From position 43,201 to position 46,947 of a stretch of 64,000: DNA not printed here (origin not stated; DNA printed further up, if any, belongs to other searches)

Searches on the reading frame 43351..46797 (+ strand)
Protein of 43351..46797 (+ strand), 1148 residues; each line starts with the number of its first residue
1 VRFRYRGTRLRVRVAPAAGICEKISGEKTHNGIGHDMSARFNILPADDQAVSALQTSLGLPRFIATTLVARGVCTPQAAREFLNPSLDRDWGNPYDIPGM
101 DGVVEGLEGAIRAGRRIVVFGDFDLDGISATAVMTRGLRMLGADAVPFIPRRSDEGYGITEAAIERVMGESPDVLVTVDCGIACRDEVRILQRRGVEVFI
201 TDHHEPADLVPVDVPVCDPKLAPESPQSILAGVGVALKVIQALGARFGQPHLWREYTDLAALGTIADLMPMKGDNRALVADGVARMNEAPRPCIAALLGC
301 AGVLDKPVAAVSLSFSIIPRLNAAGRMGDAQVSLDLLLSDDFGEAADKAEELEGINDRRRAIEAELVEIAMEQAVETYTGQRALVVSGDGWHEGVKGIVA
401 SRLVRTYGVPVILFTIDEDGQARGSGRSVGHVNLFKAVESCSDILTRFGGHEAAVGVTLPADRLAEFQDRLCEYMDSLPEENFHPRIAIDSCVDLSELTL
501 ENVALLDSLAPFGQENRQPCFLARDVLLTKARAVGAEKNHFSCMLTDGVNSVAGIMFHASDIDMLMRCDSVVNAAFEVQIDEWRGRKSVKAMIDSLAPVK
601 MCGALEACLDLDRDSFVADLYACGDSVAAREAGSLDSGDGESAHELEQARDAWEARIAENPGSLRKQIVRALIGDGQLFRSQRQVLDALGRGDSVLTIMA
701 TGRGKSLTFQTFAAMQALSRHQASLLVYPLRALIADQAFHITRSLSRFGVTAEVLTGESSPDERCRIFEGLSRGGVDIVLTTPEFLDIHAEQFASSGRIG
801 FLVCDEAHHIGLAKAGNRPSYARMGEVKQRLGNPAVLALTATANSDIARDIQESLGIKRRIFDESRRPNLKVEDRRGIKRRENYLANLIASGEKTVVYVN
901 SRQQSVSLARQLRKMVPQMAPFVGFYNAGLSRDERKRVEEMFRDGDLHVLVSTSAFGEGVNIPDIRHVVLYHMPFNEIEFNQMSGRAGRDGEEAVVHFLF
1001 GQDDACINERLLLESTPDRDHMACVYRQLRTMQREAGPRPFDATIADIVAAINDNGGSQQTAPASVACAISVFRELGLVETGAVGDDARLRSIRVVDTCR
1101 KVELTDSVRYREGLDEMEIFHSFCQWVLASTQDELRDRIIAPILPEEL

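Call 68: search_protein_families(library=pfam, proteins=[window:43351-46797:+], max_evalue=0.00001)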
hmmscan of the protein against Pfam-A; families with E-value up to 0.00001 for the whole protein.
window:43351-46797:+ (1148 aa): 6 families
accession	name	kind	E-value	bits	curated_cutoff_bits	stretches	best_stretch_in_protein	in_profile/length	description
PF00271.37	Helicase_C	-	3.7e-24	85.5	23.5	1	883-991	4-110/110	Helicase conserved C-terminal domain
PF17768.7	RecJ_OB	-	9.7e-24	83.9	27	1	489-594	1-106/107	RecJ OB domain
PF01368.27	DHH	-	1.4e-20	74.3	28.1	1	116-264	1-125/125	DHH family, N-terminal domain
PF00270.35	DEAD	-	3.2e-20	73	26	1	681-847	3-164/167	DEAD/DEAH box helicase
PF02272.25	DHHA1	-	9.9e-16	58.5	25.9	1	382-475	3-100/102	DHHA1 domain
PF04851.21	ResIII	-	5.4e-10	39.9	22.5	1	681-844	7-163/164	Type III restriction enzyme, res subunit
